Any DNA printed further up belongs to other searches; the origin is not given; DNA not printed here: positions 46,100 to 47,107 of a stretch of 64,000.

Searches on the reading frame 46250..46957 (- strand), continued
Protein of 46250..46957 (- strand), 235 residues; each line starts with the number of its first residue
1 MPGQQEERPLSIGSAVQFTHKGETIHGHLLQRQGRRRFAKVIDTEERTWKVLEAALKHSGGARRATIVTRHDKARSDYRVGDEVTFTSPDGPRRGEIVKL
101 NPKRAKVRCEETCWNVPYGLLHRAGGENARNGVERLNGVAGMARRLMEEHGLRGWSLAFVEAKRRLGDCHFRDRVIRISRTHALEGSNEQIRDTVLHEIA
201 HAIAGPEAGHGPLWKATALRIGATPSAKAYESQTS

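Call 71: search_protein_families(library=pfam, max_evalue=0.001, proteins=[L007:5001-6074:-, L007:7754-8818:-, L007:9188-9703:-, L007:12134-12622:-, L007:12577-13239:-, L007:13453-14538:+, L008:7739-8344:-, L008:8662-9435:+, L008:11149-13380:+, L008:13635-14711:-])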
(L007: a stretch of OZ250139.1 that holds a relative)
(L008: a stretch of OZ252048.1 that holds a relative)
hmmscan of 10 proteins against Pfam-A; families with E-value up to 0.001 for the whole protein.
L007:5001-6074:- (357 aa): 3 families
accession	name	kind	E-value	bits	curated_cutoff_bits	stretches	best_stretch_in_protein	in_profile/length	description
PF13683.12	rve_3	-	7e-11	42.2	26.5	1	269-328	8-67/67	Integrase core domain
PF00665.32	rve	-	5.7e-06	27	32.6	1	176-264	2-92/102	Integrase core domain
PF13565.12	HTH_32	-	5.5e-05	24.1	33.7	0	100-155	18-73/73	Homeodomain-like domain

L007:7754-8818:- (354 aa): 0 families

L007:9188-9703:- (171 aa): 0 families

L007:12134-12622:- (162 aa): 0 families

L007:12577-13239:- (220 aa): 0 families

L007:13453-14538:+ (361 aa): 2 families
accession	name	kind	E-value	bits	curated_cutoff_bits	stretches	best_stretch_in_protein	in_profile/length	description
PF01548.23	DEDD_Tnp_IS110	-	1.7e-14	54.3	29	1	16-161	1-150/155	Transposase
PF02371.22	Transposase_20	-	7.3e-13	49.1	21.3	1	235-315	4-82/87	Transposase IS116/IS110/IS902 family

L008:7739-8344:- (201 aa): 1 family
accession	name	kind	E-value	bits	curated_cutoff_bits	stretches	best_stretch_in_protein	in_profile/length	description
PF13365.12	Trypsin_2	-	9e-07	30.2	27.6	1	93-158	71-144/144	Trypsin-like peptidase domain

L008:8662-9435:+ (257 aa): 2 families
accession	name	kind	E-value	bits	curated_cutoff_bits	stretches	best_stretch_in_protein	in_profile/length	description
PF01609.27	DDE_Tnp_1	-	2.7e-21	76.7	23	1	58-243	3-199/200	Transposase DDE domain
PF13737.12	DDE_Tnp_1_5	-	3.2e-20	73.1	28.1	1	1-73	40-111/112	Transposase DDE domain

L008:11149-13380:+ (743 aa): 19 families
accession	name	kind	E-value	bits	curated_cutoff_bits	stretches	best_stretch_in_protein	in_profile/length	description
PF13245.12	AAA_19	-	3.2e-47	160.5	25.1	1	340-471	1-134/134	AAA domain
PF13604.12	AAA_30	-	8.1e-44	150.1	27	1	336-514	2-174/191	AAA domain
PF14490.11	HHH_RecD2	-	1e-34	118.7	27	1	155-244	1-91/92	ATP-dependent RecD2 DNA helicase HHH domain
PF23139.1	OB_YrrC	-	2.4e-22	79.1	27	1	17-90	2-76/76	ATP-dependent DNA helicase YrrC, OB-fold domain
PF18335.7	SH3_13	-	1.6e-21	76.3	41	1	576-637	1-64/65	ATP-dependent RecD-like DNA helicase SH3 domain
PF13538.12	UvrD_C_2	-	1.3e-19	70.3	27.4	1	655-702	1-51/52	UvrD-like helicase C-terminal domain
PF14520.12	HHH_5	-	4.6e-18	65.9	27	1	105-154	7-56/57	Helix-hairpin-helix domain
PF13086.12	AAA_11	-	1.6e-08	35.1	27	1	336-391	2-65/257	AAA domain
PF01443.25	Viral_helicase1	-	1.6e-07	31.8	21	0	354-469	2-100/228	Viral superfamily 1 RNA helicase core domain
PF12826.13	HHH_2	-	1.7e-06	28.6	27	1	105-159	8-61/64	Helix-hairpin-helix motif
PF05127.21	NAT10_TcmA_helicase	-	3.1e-06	27.6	22.7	1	354-453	1-115/176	RNA cytidine acetyltransferase NAT10/TcmA, helicase domain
PF03266.21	NTPase_1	-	5.6e-05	23.5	23.9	1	353-382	2-31/168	NTPase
PF20720.3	nSTAND3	-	0.00011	22.4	27.2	1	342-384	9-51/155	Novel STAND NTPase 3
PF05970.20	PIF1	-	0.00016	21.8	25.9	1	348-470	20-156/223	PIF1-like helicase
PF13191.12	AAA_16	-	0.0002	22.3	32.6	0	330-378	5-52/167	AAA ATPase domain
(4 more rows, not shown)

L008:13635-14711:- (358 aa): 6 families
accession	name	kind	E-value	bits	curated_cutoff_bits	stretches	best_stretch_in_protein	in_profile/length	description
PF13551.12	HTH_29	-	6.7e-17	61.8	28.1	1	25-88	1-64/64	Winged helix-turn helix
PF13683.12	rve_3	-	4.8e-12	45.9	26.5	1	270-333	2-61/67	Integrase core domain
PF00665.32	rve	-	5.9e-06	26.9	32.6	1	176-281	3-102/102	Integrase core domain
PF13518.12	HTH_28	-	1.6e-05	25.4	25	1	26-75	2-50/52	Helix-turn-helix domain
PF13565.12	HTH_32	-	2e-05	25.5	33.7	1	52-125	1-73/73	Homeodomain-like domain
PF13384.12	HTH_23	-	0.00045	20.4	24.6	1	30-68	11-49/50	Homeodomain-like domain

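Call 72: search_dna_similar(query=window:46250-46957:-, collection=plasmids, mode=protein, max_rows=30, max_evalue=0.00001)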
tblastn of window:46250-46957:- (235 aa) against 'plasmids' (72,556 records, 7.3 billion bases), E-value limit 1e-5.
Records with a match: 5; places in all: 5; records where one place covers at least 80% of the query: 0.
Best place of each record, by identity: <60% 5.
By first word of the organism name: Curtobacterium 3; Azoarcus 1; Allochromatium 1.
By predicted mobility (MOB-suite, as given by PLSDB): non-mobilizable 4; mobilizable 1.
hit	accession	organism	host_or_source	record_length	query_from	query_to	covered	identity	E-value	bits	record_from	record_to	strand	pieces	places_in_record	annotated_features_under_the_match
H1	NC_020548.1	Azoarcus sp. KH32C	-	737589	35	143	46%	34.5%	5e-6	54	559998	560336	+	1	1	hypothetical protein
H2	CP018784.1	Curtobacterium pusillum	Zea mays,cell culture,root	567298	127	224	42%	35.7%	9e-11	68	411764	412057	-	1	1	record has no annotation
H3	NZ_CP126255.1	Curtobacterium sp. MCSS17_016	-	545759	122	222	43%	34.3%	2e-11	70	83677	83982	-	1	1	SprT-like domain-containing protein | hypothetical protein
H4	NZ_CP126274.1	Curtobacterium sp. MCBD17_040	-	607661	136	224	38%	37.1%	3e-9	64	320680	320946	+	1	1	SprT-like domain-containing protein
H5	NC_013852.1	Allochromatium vinosum DSM 180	-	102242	144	224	34%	40.2%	1e-6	56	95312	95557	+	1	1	SprT-like domain-containing protein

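Call 73: search_dna_similar(query=window:46250-46957:-, collection=phages, mode=protein, max_rows=20, max_evalue=0.0001)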
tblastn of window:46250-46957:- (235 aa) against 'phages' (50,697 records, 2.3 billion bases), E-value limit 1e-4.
Records with a match: 1021; places in all: 1024; records where one place covers at least 80% of the query: 0.
Best place of each record, by identity: <60% 1021.
By first word of the organism name: Mycobacterium 437; Klebsiella 136; Pseudomonas 134; Streptomyces 70; Aeromonas 51; Vibrio 49; Gordonia 30; Enterobacter 29; Cronobacter 16; Citrobacter 11; and 22 more.
By host as written in the record: Mycobacterium smegmatis mc2 155 336; Klebsiella pneumoniae 63; Mycobacterium smegmatis mc#155 59; Pseudomonas aeruginosa 48; - 48; Streptomyces griseus ATCC 10137 30; Pseudomonas aeruginosa PAO1 23; Gordonia terrae 3612 18; and 171 more.
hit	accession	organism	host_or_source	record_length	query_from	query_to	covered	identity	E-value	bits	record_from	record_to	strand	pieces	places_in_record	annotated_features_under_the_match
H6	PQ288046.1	Pseudomonas phage XD2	Pseudomonas aeruginosa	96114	142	235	40%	50.5%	1e-18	90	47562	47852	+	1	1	hypothetical protein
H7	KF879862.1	Nocardia phage NOC2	Nocardia sp. ATCC 27808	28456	66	222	67%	29.2%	5e-9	62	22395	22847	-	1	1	record has no annotation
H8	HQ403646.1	Gordonia phage GTE2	Gordonia terrae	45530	66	222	67%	29.2%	5e-9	62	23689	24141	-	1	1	hypothetical protein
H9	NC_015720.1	Gordonia phage GTE2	Gordonia terrae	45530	66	222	67%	29.2%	5e-9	62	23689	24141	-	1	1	hypothetical protein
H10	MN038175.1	Pantoea phage Phynn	Panteoa sp. Environmental Isolate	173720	122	225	44%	43.8%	2e-16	84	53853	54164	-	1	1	68: metalloprotease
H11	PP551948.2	Pseudomonas phage UNO-G1W1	Pseudomonas fluorescens Migula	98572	146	229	36%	50.6%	4e-6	53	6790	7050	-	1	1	hypothetical protein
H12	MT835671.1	Bacteriophage sp.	human fecal samples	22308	128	224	41%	42.3%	5e-13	73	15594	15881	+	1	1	record has no annotation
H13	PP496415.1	Pseudomonas phage vB_PpuM-NoPa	Pseudomonas putida KT2440 and Paw85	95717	133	228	41%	42.4%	1e-16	84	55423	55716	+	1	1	hypothetical protein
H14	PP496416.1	Pseudomonas phage vB_PpuM-Kassivere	Pseudomonas putida KT2440 and Paw85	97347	133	228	41%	42.4%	1e-16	84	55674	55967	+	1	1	hypothetical protein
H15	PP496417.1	Pseudomonas phage vB_PpuM-Roomu-2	Pseudomonas putida KT2440 and Paw85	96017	133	228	41%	42.4%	2e-16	84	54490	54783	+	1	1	hypothetical protein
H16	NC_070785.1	Streptomyces phage Wakanda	Streptomyces sanglieri UNT16F27A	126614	134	224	39%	44.1%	5e-16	82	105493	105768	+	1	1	212: SprT-like protease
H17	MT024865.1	Streptomyces phage Wakanda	Streptomyces sanglieri UNT16F27A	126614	134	224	39%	44.1%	5e-16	82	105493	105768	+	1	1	212: SprT-like protease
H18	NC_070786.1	Streptomyces phage Muntaha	Streptomyces sanglieri UNT16F27A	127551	134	224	39%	44.1%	6e-16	82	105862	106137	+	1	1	214: SprT-like protease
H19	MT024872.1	Streptomyces phage Muntaha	Streptomyces sanglieri UNT16F27A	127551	134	224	39%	44.1%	6e-16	82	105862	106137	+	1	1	214: SprT-like protease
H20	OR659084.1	Mycolicibacterium phage HMC1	Mycolicibacterium smegmatis MC2 155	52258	123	222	43%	39.8%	3e-12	71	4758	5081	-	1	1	record has no annotation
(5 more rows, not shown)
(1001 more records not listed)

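Call 78: search_protein_families(library=pfam, alignment_id=A3, max_evalue=0.001)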
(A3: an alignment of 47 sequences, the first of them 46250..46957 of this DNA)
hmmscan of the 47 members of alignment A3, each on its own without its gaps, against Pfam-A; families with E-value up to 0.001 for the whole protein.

A. member 1, window:46250-46957:- (235 aa): 1 family
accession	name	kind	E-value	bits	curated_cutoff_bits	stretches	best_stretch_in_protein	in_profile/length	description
PF10263.15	SprT-like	-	5e-11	42.9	25.6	1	161-225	28-99/108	SprT-like family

B. families by the number of members that match (of 47 scanned): 24 families
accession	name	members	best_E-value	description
PF13175.12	AAA_15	2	1.1e-25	AAA ATPase domain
PF13304.12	AAA_21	2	3e-24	AAA domain, putative AbiEii toxin, Type IV TA system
PF20469.4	OLD-like_TOPRIM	2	1.2e-16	Overcoming lysogenization defect protein-like, TOPRIM domain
PF02463.25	SMC_N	2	8.7e-13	RecF/RecN/SMC N terminal domain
PF11398.14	DUF2813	2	5.7e-11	Protein of unknown function (DUF2813)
PF13476.12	AAA_23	2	1.5e-10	AAA domain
PF00005.33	ABC_tran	2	1.5e-06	ABC transporter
PF13514.12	AAA_27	2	8.2e-06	AAA domain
PF13555.12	AAA_29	2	6.9e-05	P-loop containing region of AAA domain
PF00551.24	Formyl_trans_N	1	2.7e-61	Formyl transferase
PF00117.34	GATase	1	6e-59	Glutamine amidotransferase class-I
PF14280.11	DUF4365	1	1.1e-26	Domain of unknown function (DUF4365)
PF00216.26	Bac_DNA_binding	1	1.7e-26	Bacterial DNA-binding protein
PF18736.6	pEK499_p136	1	2e-18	HEPN pEK499 p136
PF20247.3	DUF6602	1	2e-17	Domain of unknown function (DUF6602)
PF10263.15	SprT-like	1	5e-11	SprT-like family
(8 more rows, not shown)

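Call 86: fold_search(model_id=the predicted structure, library=viral)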
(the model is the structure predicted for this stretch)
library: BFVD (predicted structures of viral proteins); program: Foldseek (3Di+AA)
matches with E <= 10: 1779; with E <= 0.001: 61
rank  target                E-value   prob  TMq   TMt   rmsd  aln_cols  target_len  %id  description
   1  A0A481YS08            4.8e-09  1.00  0.25  0.17   9.5       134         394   23  SprT-like family protein [Marseillevirus LCMAC101]
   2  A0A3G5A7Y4            9.3e-08  1.00  0.26  0.43  12.0       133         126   16  Uncharacterized protein [Hyperionvirus sp.]
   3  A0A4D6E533            2.0e-07  1.00  0.38  0.36   1.1        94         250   39  (no name in the UniProt tables at hand)
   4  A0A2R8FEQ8            7.1e-07  1.00  0.38  0.37   4.0       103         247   36  Zinc metallopeptidase SprT family [Brazilian cedratvirus IHUMI]
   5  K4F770                1.0e-06  1.00  0.39  0.48   2.3       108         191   32  SprT-like domain-containing protein [Cronobacter phage vB_CsaM_GAP32]
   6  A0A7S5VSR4            1.0e-06  1.00  0.23  0.11  19.4       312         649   12  (no name in the UniProt tables at hand)
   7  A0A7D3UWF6            1.2e-06  1.00  0.24  0.17  11.7       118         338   17  SprT-like protein [Fadolivirus FV1/VV64]
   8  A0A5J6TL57            2.1e-06  1.00  0.36  0.44   1.4        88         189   35  SprT-like protease [Mycobacterium phage Yuna]
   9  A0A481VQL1            2.3e-06  1.00  0.36  0.45   1.4        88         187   32  (no name in the UniProt tables at hand)
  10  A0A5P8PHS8            3.2e-06  1.00  0.37  0.39   8.6       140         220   20  SprT-like domain-containing protein [Serratia phage Muldoon]
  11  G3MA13                6.8e-06  1.00  0.21  0.32  15.2       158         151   13  Gp272 [Bacillus phage G]
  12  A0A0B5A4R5            8.6e-06  1.00  0.37  0.41   1.3        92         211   28  SprT-like domain-containing protein [Yersinia phage vB_YenM_TG1]
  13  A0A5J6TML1            1.3e-05  1.00  0.36  0.38   4.4       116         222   29  (no name in the UniProt tables at hand)
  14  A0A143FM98            1.3e-05  1.00  0.27  0.26  12.8       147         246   14  (no name in the UniProt tables at hand)
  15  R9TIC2                1.4e-05  1.00  0.36  0.31   2.4       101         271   29  SprT-like domain-containing protein [Vibrio phage nt-1]
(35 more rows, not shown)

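Call 94: get_annotated_region(hit=H6, flank=4000)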
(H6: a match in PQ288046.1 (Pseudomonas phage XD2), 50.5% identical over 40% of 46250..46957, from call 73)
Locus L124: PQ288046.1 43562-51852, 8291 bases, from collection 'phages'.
description: Pseudomonas phage XD2, complete genome.
organism: Pseudomonas phage XD2 (NCBI taxid 3348352)
taxonomy: Viruses; Duplodnaviria; Heunggongvirae; Uroviricota; Caudoviricetes
host: Pseudomonas aeruginosa; source: piggery sewage; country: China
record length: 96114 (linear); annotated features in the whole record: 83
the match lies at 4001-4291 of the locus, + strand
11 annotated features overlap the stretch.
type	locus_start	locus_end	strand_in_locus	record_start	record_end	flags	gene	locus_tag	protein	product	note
CDS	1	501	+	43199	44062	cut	-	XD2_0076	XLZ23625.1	hypothetical protein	-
CDS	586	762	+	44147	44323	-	-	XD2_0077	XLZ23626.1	hypothetical protein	-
CDS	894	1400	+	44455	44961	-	-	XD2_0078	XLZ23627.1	hypothetical protein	-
CDS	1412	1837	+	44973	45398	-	-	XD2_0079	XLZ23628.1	hypothetical protein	-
CDS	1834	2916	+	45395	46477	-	-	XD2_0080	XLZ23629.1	hypothetical protein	-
CDS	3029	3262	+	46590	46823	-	-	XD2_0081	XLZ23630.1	hypothetical protein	-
CDS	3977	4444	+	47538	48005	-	-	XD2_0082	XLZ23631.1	hypothetical protein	-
CDS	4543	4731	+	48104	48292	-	-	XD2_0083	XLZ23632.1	hypothetical protein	-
CDS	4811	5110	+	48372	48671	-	-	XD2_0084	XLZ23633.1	hypothetical protein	-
CDS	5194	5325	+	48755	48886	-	-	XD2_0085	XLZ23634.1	hypothetical protein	-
CDS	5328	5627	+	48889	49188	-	-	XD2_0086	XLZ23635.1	hypothetical protein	-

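Call 99: search_protein_representatives(alignment_id=A1)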
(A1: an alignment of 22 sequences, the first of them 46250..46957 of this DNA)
Query: 22 sequences, 235 profile positions. Proteins with E-value up to 0.001 (for the whole library): 7775; up to 1e-10: 3893; up to 1e-30: 81. The best 150 are listed.
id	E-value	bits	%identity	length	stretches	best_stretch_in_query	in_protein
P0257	4.5e-107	373.1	-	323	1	6-232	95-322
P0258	1.0e-100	352.4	-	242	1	6-233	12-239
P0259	1.5e-93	328.9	-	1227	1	4-232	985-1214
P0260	6.6e-82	290.8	-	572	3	7-225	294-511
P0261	4.8e-73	261.8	-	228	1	9-228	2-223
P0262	1.7e-71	256.7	-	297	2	4-232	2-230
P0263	1.3e-66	240.7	-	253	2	58-233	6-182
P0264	7.3e-66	238.3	-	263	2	70-233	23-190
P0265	2.9e-65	236.3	-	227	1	33-227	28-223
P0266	1.2e-64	234.2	-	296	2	60-232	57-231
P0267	5.0e-64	232.3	-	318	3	75-231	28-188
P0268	1.3e-63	230.9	-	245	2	63-230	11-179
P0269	4.6e-62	225.8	-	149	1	67-183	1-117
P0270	3.0e-61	223.1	-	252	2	76-232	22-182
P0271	4.4e-61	222.6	-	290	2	65-232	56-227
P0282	6.2e-51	189.4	-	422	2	8-224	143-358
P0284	1.8e-49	184.6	-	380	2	5-227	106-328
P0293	3.7e-42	160.7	-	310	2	127-226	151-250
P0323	4.8e-33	130.8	-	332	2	138-227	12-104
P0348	1.1e-28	116.6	-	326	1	9-228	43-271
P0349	1.3e-28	116.4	-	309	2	56-226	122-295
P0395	3.0e-25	105.3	-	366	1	139-229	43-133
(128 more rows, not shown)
